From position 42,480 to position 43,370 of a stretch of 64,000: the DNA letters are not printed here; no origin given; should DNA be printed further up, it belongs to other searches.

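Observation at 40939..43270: lexA-dinB-orfX cassette with GTTC/GAAC-type operator candidates rather than the gammaproteobacterial CTGT-N8-ACAG box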

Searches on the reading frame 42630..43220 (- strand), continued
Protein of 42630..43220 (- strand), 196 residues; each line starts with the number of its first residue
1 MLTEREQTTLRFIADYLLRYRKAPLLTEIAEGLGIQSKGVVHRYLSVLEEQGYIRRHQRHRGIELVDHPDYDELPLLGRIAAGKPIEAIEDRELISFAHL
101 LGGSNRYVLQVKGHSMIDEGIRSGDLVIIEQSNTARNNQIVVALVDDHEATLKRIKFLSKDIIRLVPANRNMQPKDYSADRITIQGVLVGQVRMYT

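Call 41: search_solved_structures(query=window:42630-43220:-, max_evalue=0.00001, show_alignments=3)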
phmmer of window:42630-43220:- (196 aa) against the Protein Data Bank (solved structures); distinct sequences matched with E-value up to 0.00001: 21.
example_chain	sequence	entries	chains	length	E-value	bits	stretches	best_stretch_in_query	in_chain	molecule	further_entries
3k2z_A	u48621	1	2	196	1.7e-26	96.4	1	2-193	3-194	LexA repressor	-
7b5g_A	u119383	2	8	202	1.7e-23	86.5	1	2-193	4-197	LexA repressor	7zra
7ocj_A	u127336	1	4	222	2.4e-23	86.1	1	2-193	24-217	LexA repressor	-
1jhh_A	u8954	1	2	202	4.5e-23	85.2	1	2-193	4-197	LEXA REPRESSOR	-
3jso_A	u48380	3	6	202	1.1e-22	83.9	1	2-193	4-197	LexA repressor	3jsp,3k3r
8trg_I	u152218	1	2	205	1.2e-22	83.8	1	2-193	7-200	LexA repressor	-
1jhf_A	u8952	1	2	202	1.7e-22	83.3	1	2-193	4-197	LEXA REPRESSOR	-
8s7g_A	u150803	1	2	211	1.6e-17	67.1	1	2-193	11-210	LexA repressor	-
1jhc_A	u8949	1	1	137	2.2e-15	60.1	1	71-193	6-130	LEXA REPRESSOR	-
8gms_A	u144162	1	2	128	1e-14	58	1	74-193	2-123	LexA repressor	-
1jhe_A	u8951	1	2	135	2.7e-14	56.6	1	71-193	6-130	LEXA REPRESSOR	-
8b0v_A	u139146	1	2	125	2.1e-11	47.2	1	74-193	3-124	LexA repressor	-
1umu_A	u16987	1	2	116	6.4e-10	42.3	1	102-193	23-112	UMUD'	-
1i4v_A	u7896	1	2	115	7.7e-10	42.1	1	102-192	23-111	UMUD' PROTEIN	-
1ay9_A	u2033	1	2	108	8.4e-10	41.9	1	103-192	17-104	UMUD PROTEIN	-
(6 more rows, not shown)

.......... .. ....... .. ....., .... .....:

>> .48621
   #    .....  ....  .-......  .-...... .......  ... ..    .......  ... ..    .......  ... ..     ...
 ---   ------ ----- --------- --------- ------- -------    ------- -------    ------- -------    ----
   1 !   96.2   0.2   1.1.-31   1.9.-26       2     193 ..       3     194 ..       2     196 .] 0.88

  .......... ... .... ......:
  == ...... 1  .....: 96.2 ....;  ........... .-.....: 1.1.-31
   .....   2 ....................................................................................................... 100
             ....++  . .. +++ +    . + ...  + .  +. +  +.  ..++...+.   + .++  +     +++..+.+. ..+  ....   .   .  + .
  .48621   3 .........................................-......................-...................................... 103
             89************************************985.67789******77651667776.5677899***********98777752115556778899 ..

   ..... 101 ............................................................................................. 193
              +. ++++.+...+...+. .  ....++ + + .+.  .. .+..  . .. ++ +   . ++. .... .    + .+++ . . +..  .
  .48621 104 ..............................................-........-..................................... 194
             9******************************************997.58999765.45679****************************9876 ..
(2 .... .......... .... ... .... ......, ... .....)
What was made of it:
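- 42630..43220 (-): lexA, 196 aa: N-terminal winged-HTH with recognition helix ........, Ala82-Gly83 cleavage site, Ser115/Lys153 dyad. Full-length alignments to E. coli and Thermotoga LexA (call 41).
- On LexA repressor (TIGR00498): AAG at residues 81-83, GHSM (Ser115) and TLKR (Lys153) align with the corresponding E. coli LexA motifs AAGEP, GMSM and TVKR (call 41).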

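Call 50: search_protein_representatives(protein=window:42630-43220:-)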
Query: 196 residues. Proteins with E-value up to 0.001 (for the whole library): 14205; up to 1e-10: 4498; up to 1e-30: 162. The best 150 are listed.
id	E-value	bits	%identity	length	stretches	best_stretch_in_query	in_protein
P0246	3.8e-59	215.8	54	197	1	1-195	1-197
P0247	1.7e-50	187.6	54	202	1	1-195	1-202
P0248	3.7e-48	180.0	51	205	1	2-195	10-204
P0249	9.1e-48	178.7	50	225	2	70-195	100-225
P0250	1.1e-47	178.5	49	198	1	1-195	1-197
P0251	6.8e-47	175.9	48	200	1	1-194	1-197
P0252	2.1e-46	174.3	49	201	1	2-195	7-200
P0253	4.7e-46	173.2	49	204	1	2-195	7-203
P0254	6.7e-46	172.7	46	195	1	6-195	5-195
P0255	3.9e-45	170.2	48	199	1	1-192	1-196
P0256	2.8e-44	167.4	47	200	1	1-193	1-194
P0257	2.8e-44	167.4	46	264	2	73-194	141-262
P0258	8.7e-44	165.8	47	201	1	1-195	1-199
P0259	9.7e-44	165.6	47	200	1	1-194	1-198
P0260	1.0e-43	165.5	43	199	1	1-195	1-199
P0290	7.3e-38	146.5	47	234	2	69-195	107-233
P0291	1.7e-37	145.3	47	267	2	73-195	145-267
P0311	4.4e-35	137.4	46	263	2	73-195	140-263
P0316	1.2e-34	136.0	42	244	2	62-195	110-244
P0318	1.7e-34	135.5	46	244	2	72-195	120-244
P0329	7.2e-34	133.5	45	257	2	72-195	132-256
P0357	2.3e-32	128.6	45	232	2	70-195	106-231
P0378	1.3e-31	126.1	46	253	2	73-195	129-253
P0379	1.3e-31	126.1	42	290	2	73-195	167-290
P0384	1.6e-31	125.8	44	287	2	73-195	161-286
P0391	2.0e-31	125.5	44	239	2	72-195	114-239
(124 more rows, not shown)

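Call 51: list_cluster_members(proteins=[P0246, P0247, P0248, P0249, P0250, P0257, P0290, P0291, P0316, P0318])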
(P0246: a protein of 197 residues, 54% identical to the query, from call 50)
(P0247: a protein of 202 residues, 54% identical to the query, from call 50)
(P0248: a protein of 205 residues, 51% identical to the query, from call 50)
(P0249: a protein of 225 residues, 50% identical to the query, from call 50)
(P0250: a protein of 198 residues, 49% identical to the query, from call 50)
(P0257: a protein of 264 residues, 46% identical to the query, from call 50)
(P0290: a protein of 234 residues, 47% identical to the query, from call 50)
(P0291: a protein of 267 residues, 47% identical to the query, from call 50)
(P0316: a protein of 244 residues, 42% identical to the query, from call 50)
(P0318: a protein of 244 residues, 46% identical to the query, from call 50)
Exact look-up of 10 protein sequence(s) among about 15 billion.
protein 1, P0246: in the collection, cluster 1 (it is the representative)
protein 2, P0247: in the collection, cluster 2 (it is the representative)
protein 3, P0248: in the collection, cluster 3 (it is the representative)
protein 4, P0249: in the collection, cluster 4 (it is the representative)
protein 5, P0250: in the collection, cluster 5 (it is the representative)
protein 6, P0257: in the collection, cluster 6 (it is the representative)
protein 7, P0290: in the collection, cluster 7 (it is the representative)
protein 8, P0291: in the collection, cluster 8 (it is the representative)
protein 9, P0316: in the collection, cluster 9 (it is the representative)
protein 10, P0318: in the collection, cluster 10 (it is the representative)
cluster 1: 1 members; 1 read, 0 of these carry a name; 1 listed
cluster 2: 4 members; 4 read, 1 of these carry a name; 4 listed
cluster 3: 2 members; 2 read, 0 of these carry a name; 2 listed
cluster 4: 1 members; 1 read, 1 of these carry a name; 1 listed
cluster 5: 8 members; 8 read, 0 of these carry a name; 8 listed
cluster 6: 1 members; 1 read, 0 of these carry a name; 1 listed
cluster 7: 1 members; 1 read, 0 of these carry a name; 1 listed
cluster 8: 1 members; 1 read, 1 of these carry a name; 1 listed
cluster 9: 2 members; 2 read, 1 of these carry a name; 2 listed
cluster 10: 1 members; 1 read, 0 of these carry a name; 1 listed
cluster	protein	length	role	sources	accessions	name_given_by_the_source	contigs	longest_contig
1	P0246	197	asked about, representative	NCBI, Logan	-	-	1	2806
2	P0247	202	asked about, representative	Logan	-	-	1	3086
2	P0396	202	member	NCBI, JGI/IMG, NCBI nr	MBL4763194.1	MAG: transcriptional repressor LexA [Gammaproteobacteria bacterium] | transcriptional repressor LexA [Gammaproteobacteria bacterium]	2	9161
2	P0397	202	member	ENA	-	-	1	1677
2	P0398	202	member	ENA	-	-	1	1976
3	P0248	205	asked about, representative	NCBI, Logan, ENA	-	-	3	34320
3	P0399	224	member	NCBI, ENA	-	-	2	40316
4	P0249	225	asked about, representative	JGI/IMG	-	repressor LexA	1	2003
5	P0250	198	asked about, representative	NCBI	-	-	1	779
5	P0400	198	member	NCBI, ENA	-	-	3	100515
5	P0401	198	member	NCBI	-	-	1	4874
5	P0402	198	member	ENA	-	-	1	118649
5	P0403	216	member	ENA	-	-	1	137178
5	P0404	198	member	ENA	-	-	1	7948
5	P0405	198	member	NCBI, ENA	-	-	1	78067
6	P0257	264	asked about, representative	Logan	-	-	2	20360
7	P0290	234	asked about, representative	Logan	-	-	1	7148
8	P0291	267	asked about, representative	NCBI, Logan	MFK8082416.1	MAG: LexA family protein [Granulosicoccus sp.]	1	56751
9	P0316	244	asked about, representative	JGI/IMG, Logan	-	repressor LexA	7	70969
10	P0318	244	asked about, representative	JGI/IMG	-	-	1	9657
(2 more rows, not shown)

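Call 53: list_cluster_members(proteins=[P0384, P0391, P0379, P0378, P0357, P0329, P0311, P0251, P0255, P0260])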
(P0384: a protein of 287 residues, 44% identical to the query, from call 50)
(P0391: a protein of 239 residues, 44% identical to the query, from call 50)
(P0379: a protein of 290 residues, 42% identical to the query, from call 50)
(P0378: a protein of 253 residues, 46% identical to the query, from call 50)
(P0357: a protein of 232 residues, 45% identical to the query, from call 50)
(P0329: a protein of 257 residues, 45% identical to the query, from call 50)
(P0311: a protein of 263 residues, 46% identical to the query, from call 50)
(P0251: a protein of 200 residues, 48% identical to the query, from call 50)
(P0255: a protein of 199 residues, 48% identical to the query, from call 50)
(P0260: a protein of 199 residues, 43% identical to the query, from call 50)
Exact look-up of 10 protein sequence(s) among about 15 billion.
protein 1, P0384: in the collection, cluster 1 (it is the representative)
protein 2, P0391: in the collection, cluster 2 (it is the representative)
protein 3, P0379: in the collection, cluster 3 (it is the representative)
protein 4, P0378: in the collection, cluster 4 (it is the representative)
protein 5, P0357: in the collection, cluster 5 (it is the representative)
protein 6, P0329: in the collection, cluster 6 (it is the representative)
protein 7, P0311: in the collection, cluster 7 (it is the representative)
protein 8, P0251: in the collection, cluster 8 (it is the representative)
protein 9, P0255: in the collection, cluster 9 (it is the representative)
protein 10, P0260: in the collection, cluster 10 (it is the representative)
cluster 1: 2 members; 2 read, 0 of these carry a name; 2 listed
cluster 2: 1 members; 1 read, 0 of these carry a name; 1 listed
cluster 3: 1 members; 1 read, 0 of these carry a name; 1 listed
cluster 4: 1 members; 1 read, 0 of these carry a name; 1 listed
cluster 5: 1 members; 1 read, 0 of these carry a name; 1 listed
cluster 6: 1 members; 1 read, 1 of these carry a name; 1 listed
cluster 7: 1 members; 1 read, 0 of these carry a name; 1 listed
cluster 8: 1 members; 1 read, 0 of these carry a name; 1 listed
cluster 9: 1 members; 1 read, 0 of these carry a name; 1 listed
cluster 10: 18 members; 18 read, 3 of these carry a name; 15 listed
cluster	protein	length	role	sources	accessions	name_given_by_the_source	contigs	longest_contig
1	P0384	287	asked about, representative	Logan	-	-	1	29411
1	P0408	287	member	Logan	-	-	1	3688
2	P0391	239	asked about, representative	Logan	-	-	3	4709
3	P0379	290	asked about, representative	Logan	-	-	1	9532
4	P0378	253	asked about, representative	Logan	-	-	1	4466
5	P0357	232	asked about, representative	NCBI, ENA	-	-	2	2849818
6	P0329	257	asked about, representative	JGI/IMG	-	repressor LexA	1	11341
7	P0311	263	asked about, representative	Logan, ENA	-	-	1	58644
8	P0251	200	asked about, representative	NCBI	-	-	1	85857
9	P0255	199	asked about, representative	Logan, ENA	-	-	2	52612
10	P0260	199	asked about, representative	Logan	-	-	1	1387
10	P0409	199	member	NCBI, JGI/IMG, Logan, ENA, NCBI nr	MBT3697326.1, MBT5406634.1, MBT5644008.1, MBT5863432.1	MAG: repressor LexA [Gammaproteobacteria bacterium] | repressor LexA | repressor LexA [Gammaproteobacteria bacterium]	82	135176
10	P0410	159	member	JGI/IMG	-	repressor LexA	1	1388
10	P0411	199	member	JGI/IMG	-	repressor LexA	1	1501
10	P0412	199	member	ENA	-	-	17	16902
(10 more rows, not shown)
